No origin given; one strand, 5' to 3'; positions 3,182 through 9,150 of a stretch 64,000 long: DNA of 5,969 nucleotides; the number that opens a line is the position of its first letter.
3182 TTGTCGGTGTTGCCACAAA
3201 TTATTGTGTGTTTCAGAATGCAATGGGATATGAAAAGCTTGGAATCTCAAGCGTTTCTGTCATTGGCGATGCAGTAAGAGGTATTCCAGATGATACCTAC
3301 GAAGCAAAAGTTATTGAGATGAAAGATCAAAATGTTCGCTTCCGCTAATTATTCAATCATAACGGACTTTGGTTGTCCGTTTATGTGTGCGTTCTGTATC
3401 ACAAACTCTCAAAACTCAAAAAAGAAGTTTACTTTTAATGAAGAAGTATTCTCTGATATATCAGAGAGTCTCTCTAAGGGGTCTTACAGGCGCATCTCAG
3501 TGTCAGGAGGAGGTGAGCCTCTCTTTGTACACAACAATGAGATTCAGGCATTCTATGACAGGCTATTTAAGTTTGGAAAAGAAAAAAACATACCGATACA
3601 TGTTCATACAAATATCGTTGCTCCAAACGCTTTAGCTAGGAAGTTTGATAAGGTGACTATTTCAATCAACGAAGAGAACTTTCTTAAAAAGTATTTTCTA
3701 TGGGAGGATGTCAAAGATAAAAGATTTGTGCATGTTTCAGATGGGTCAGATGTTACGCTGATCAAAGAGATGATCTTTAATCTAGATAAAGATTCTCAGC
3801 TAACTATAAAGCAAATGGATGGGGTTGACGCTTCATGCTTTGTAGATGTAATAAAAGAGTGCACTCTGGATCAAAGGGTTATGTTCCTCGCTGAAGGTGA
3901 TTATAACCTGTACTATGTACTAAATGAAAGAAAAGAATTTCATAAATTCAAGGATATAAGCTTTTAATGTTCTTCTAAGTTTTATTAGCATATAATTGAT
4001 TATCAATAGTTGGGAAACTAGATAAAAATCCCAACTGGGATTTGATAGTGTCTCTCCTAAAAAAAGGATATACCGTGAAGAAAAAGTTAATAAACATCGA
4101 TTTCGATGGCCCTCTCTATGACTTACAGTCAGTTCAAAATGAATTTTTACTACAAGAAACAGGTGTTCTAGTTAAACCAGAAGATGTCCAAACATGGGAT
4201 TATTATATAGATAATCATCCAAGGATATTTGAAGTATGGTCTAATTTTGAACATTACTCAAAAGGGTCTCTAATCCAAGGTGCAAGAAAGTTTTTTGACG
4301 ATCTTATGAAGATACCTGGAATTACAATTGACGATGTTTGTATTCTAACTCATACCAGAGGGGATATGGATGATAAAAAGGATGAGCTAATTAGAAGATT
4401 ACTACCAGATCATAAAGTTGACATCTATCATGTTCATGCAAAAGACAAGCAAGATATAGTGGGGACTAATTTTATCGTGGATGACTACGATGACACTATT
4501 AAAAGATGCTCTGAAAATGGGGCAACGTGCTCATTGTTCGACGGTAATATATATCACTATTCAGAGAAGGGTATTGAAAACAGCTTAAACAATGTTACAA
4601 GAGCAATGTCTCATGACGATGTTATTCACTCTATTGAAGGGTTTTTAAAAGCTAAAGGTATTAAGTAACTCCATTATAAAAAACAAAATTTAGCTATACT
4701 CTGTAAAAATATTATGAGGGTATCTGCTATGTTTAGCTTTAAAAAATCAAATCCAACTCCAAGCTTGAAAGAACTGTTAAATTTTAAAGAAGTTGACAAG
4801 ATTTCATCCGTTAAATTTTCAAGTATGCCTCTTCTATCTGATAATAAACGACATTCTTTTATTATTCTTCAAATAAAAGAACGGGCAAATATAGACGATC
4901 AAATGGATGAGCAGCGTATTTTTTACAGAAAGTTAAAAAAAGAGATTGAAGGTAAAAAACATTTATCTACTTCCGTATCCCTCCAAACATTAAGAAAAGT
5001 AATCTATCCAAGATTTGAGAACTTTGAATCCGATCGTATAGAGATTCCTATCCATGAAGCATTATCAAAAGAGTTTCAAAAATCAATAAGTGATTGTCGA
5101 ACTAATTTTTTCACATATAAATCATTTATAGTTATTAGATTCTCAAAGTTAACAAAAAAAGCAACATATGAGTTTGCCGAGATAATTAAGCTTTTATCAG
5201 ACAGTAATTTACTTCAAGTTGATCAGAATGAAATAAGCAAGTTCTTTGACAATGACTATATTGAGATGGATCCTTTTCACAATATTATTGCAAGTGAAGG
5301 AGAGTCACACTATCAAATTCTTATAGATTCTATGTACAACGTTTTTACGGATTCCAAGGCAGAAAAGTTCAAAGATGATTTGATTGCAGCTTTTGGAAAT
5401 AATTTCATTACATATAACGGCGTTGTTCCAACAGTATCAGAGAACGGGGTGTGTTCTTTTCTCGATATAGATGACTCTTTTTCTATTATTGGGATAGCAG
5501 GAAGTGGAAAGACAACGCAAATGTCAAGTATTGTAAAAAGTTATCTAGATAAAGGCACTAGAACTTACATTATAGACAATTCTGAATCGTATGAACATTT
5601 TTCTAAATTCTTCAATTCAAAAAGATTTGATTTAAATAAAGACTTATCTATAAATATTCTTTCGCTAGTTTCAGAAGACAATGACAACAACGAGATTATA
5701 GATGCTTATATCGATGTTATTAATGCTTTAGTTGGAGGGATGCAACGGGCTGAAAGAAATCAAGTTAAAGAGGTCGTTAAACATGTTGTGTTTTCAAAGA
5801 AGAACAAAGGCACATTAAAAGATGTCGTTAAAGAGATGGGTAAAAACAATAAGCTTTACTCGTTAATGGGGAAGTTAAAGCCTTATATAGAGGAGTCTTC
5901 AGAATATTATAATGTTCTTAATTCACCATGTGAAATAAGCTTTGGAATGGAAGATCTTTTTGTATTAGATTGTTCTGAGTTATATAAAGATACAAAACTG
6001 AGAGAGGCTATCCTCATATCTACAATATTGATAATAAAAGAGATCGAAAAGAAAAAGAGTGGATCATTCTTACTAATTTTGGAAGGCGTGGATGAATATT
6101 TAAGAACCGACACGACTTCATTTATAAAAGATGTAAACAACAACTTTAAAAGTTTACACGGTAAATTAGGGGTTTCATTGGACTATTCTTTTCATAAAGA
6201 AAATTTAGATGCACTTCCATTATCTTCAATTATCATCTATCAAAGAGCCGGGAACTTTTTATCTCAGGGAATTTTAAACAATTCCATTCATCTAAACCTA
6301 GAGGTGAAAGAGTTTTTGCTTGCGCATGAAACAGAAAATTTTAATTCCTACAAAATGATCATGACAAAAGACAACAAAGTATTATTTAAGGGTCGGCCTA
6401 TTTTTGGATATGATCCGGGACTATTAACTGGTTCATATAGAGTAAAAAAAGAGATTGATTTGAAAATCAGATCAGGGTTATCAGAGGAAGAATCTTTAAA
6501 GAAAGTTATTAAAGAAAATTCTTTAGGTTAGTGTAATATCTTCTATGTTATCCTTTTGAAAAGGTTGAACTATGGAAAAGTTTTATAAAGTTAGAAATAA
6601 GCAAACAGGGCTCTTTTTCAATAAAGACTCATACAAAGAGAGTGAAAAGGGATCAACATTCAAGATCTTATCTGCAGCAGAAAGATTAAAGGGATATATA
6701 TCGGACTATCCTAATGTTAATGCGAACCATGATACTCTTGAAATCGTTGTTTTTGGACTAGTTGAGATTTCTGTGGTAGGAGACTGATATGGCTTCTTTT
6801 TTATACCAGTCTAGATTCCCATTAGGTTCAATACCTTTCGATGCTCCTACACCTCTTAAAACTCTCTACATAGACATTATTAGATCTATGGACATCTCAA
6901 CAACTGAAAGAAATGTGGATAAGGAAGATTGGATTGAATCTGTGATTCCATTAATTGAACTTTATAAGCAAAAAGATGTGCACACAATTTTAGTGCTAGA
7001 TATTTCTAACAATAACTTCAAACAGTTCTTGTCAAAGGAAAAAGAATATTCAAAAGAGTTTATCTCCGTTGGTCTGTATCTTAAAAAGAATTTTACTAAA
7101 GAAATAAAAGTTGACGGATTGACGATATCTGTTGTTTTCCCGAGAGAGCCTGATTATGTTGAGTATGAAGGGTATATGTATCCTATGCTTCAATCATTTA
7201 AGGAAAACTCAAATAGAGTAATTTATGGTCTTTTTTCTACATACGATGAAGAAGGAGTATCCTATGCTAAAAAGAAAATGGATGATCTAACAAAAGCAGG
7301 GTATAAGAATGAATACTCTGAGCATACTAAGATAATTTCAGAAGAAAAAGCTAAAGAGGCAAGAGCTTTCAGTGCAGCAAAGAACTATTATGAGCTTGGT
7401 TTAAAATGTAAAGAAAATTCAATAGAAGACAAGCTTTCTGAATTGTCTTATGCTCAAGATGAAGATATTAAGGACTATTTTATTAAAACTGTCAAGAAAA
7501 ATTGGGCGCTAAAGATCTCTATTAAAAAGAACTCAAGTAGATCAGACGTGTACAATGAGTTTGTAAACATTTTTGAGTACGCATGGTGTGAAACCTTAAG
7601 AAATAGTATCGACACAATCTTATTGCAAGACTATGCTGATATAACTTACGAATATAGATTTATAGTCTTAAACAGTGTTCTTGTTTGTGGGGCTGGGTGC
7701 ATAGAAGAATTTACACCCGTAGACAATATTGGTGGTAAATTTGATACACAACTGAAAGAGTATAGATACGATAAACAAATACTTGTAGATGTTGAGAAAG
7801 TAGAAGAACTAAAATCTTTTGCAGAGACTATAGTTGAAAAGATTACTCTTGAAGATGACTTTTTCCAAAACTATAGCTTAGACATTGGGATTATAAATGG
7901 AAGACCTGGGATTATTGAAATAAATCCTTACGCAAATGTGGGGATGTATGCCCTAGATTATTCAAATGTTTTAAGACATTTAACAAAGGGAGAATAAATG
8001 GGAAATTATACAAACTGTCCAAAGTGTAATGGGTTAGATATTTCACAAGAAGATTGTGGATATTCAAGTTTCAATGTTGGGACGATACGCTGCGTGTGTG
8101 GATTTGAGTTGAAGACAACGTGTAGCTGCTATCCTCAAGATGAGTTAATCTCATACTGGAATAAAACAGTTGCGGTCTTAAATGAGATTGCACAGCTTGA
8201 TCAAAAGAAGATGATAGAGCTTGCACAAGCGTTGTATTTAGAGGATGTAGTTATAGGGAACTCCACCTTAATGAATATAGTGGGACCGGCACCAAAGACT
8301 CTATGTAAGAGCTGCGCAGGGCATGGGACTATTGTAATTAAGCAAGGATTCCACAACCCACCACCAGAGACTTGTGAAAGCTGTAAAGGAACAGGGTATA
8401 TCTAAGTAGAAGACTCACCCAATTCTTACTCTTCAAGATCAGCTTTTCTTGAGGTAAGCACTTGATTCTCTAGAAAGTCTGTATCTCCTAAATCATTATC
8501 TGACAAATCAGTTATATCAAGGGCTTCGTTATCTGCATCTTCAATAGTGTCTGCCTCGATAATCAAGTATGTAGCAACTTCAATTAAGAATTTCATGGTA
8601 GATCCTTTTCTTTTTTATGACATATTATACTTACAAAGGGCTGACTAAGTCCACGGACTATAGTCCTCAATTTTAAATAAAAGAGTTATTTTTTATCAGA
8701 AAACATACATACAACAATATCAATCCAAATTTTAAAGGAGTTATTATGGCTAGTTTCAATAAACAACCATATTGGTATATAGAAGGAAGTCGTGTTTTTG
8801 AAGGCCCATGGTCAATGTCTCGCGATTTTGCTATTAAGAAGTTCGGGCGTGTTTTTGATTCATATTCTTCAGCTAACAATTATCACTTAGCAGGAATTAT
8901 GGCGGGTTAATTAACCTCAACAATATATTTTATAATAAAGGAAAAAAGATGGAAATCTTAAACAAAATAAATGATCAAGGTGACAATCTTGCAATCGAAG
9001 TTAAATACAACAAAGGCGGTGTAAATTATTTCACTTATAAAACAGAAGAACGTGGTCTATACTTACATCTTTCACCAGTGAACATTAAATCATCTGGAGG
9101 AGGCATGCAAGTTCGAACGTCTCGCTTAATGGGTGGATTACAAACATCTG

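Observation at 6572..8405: Translationally coupled small protein - ATP-grasp ligase - CxxCxGxG zinc-finger trio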

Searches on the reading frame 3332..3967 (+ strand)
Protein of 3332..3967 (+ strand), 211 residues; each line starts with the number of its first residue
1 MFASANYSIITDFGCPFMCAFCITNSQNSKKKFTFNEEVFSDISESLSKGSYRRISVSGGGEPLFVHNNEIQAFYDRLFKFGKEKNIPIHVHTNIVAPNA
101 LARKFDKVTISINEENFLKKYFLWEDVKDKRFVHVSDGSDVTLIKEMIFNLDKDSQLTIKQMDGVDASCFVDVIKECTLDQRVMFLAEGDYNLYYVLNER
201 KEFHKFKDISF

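Call 3: search_protein_families(library=pfam, proteins=[window:3332-3967:+], max_evalue=0.1)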
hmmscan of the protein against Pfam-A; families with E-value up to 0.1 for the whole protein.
window:3332-3967:+ (211 aa): 2 families
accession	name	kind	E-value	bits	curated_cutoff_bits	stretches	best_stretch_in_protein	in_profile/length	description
PF04055.27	Radical_SAM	-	1.6e-06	28.8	29.5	1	13-111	5-108/166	Radical SAM superfamily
PF13353.11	Fer4_12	-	3.8e-05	24.4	22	1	14-87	14-86/137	4Fe-4S single cluster domain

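Call 4: search_protein_families(library=phrogs, proteins=[window:3332-3967:+], max_evalue=0.1)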
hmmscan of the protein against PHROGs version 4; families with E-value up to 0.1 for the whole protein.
window:3332-3967:+ (211 aa): 9 families
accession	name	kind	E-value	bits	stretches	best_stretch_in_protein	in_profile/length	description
phrog_17662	-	unknown function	1e-17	65.5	1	5-209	3-212/217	-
phrog_626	-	DNA, RNA and nucleotide metabolism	0.00058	20.5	1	14-80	25-94/164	anaerobic ribonucleotide reductase small subunit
phrog_2076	-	moron, auxiliary metabolic gene and host takeover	0.00098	19.7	1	13-97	39-124/247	QueE-like radical SAM domain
phrog_13987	-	other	0.0013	19.1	1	14-154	24-163/274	radical SAM domain-containing protein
phrog_1802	-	other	0.0015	18.5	1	5-116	44-167/556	radical SAM domain-containing protein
phrog_27668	-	unknown function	0.0016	18.8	1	5-94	6-92/335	-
phrog_16999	-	other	0.013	16.1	1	11-67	18-70/288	Fe-S oxidoreductase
phrog_13456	-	unknown function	0.06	14.6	0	125-163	33-71/110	-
phrog_13321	-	unknown function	0.068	13.3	0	4-38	41-73/307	-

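Call 58: search_protein_families(library=padloc, proteins=[window:3332-3967:+], max_evalue=0.01)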
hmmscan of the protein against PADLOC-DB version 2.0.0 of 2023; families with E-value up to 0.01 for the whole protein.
window:3332-3967:+ (211 aa): 3 families
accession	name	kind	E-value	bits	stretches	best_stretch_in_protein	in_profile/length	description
PDLC02904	pVip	-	5.4e-05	20.8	1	6-112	6-107/262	Viperins associated with kinases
PDLC02903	pVip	-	0.0011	16.5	1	15-112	10-100/257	Viperins not associated with kinases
PDLC04689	PDC-M51A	-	0.0032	14.4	1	11-68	189-244/420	-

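Call 59: search_protein_families(library=ncbifam, proteins=[window:3332-3967:+], max_evalue=0.01)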
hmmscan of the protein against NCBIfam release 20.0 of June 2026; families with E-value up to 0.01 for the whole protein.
window:3332-3967:+ (211 aa): 19 families
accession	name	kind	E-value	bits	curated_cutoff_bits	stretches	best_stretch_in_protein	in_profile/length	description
TIGR02495.1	NrdG2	equivalog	2.4e-06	27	131.15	1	11-104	22-108/193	anaerobic ribonucleoside-triphosphate reductase activating protein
TIGR04317.1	W_rSAM_matur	equivalog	8.2e-06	25.2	380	1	14-97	13-90/349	tungsten cofactor oxidoreductase radical SAM maturase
TIGR03963.1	rSAM_QueE_Clost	equivalog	0.00031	20.5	260.1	1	14-148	28-164/219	putative 7-carboxy-7-deazaguanine synthase QueE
TIGR03365.1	Bsubt_queE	equivalog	0.00037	20.1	206.1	1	13-113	30-127/238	7-carboxy-7-deazaguanine synthase QueE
TIGR03821.1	EFP_modif_epmB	equivalog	0.00052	19.1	369.3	1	9-105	100-195/321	EF-P beta-lysylation protein EpmB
TIGR02491.1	NrdG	equivalog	0.00072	19.5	126.1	1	14-76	24-88/154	anaerobic ribonucleoside-triphosphate reductase activating protein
TIGR03910.1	pyrrolys_PylB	equivalog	0.0016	17.4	348.2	1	15-103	66-156/347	methylornithine synthase PylB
NF053742.1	LipS1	equivalog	0.0019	17.9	230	1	10-100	12-98/268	LipS1 family lipoyl synthase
TIGR04014.1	B12_SAM_MJ_0865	equivalog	0.002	17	360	1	5-75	159-231/434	methyl-coenzyme M reductase glutamine C-methyltransferase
TIGR00238.1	TIGR00238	subfamily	0.0021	17.1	199.2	1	13-108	121-215/331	KamA family radical SAM protein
TIGR04432.1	rSAM_Cfr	equivalog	0.0023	17.3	550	1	6-67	100-161/341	Cfr family 23S rRNA (adenine(2503)-C(8))-methyltransferase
NF033640.1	N_Twi_rSAM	subfamily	0.0024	17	170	1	27-102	150-220/398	twitch domain-containing radical SAM protein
NF041707.1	rSAM_YhhB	equivalog_domain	0.0025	16.8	445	1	38-111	43-117/369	cyclophane-forming radical SAM/SPASM peptide maturase YhhB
TIGR04463.1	rSAM_vs_C_rich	equivalog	0.0027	16.5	525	1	9-88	86-165/438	TIGR04463 family radical SAM/SPASM RiPP maturase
NF038283.1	viperin_w_prok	equivalog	0.0031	16.7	180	1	14-94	11-91/281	viperin family antiviral radical SAM protein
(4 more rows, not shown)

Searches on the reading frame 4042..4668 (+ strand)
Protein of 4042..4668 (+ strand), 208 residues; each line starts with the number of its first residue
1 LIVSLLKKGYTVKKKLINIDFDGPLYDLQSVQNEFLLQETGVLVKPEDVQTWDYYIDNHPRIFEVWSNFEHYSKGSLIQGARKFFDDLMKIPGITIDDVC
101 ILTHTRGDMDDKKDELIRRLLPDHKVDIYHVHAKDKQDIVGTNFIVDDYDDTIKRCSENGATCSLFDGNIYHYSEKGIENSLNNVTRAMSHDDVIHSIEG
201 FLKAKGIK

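Call 3: search_protein_families(library=pfam, proteins=[window:4042-4668:+], max_evalue=0.1)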
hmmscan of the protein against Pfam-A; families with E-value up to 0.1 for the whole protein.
window:4042-4668:+ (208 aa): 1 family
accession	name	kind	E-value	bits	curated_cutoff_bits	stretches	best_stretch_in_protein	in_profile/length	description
PF06941.18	NT5C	-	0.0069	16.7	24.8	1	16-157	3-144/180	5' nucleotidase, deoxy (Pyrimidine), cytosolic type C protein (NT5C)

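Call 4: search_protein_families(library=phrogs, proteins=[window:4042-4668:+], max_evalue=0.1)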
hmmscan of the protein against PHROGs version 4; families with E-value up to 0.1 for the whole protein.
window:4042-4668:+ (208 aa): 1 family
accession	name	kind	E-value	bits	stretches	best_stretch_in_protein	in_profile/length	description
phrog_420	-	unknown function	7e-08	33.3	1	13-174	12-183/267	unknown function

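Call 58: search_protein_families(library=padloc, proteins=[window:4042-4668:+], max_evalue=0.01)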
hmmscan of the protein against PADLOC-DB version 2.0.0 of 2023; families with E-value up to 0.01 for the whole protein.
window:4042-4668:+ (208 aa): 0 families

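Call 59: search_protein_families(library=ncbifam, proteins=[window:4042-4668:+], max_evalue=0.01)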
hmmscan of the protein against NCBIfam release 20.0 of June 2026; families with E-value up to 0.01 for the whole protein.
window:4042-4668:+ (208 aa): 0 families

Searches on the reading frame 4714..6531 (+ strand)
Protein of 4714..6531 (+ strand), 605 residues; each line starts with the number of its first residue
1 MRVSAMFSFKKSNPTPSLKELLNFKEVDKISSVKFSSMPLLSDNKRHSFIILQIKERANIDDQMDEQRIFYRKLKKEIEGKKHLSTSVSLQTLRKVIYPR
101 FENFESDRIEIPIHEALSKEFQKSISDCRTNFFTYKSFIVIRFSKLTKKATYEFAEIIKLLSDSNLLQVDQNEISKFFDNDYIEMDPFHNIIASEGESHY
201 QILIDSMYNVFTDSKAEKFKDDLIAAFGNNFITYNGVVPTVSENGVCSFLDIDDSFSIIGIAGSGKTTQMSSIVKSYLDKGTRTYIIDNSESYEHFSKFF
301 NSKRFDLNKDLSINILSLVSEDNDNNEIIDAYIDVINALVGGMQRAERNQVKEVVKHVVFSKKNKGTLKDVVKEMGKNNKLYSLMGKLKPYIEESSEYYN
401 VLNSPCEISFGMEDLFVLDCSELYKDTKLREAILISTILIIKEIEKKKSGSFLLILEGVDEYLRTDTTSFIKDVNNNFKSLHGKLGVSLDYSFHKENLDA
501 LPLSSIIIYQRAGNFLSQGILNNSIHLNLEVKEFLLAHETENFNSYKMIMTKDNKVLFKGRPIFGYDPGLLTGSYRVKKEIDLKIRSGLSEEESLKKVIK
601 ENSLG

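Call 3: search_protein_families(library=pfam, proteins=[window:4714-6531:+], max_evalue=0.1)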
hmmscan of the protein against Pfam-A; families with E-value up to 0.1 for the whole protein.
window:4714-6531:+ (605 aa): 9 families
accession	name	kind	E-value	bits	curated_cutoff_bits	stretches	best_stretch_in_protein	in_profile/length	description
PF19044.6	P-loop_TraG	-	8e-06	25.2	25.8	1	257-327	33-103/413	TraG P-loop domain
PF01935.23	DUF87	-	4e-05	24.3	23.2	1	253-322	23-96/220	Helicase HerA, central domain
PF24883.2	NPHP3_N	-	0.00083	20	24.8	1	257-367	26-125/164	Nephrocystin 3, N-terminal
PF12846.13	AAA_10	-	0.0011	18.6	27.5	1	257-376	25-135/362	AAA-like domain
PF20720.3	nSTAND3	-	0.0018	18.5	27.2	1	255-295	19-59/155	Novel STAND NTPase 3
PF10412.15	TrwB_AAD_bind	-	0.013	14.8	20.5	1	256-293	18-55/387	Type IV secretion-system coupling protein DNA-binding domain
PF25199.1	nSTAND_NTPase5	-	0.023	15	34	1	256-292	44-81/145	Novel STAND NTPase 5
PF13207.12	AAA_17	-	0.059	14.1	27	0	260-277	2-19/136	AAA domain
PF03029.23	ATP_bind_1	-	0.08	13.2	27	0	258-287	1-30/240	Conserved hypothetical ATP binding protein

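Call 4: search_protein_families(library=phrogs, proteins=[window:4714-6531:+], max_evalue=0.1)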
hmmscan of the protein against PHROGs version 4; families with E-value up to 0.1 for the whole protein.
window:4714-6531:+ (605 aa): 1 family
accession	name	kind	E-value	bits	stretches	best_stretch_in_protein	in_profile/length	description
phrog_21671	-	unknown function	0.065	13.9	0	283-392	73-179/183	-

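Call 58: search_protein_families(library=padloc, proteins=[window:4714-6531:+], max_evalue=0.01)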
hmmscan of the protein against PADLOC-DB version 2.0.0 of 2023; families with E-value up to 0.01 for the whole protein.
window:4714-6531:+ (605 aa): 2 families
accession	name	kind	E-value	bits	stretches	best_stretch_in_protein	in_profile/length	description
PDLC04140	mad8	-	1.4e-05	22.8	1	257-466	31-207/314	mads_8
PDLC04164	AriA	-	0.0033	15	1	253-296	26-70/253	-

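Call 59: search_protein_families(library=ncbifam, proteins=[window:4714-6531:+], max_evalue=0.01)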
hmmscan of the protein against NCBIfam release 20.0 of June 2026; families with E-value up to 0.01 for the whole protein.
window:4714-6531:+ (605 aa): 5 families
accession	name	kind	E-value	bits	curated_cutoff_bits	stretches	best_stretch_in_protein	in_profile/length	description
TIGR02746.1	TraC-F-type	equivalog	5.5e-18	64.3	567.05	1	256-442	433-630/800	type IV secretion system protein TraC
NF045975.1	VirB4_plasma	equivalog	2.1e-07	29.1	590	1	257-426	519-727/894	Mbov_0397 family ICE element conjugal transfer ATPase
NF010278.0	PRK13721.1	subfamily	3.9e-07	28.3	1177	1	256-379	482-604/874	type IV secretion system protein TraC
NF041053.1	CobW_rel_Se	equivalog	0.00027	20.7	180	1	257-303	5-51/195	CobW-related selenoprotein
NF006799.0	PRK09302.1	equivalog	0.0029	16.2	408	1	258-323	278-343/515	circadian clock protein KaiC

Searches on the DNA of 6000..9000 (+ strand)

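Call 5: search_dna_similar(query=window:6000-9000:+, collection=phages, mode=distant, max_rows=20)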
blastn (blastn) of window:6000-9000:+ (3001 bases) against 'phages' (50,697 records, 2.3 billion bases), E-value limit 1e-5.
No match.
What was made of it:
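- Tried and rejected: The 3-kb region gave no match (call 5).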
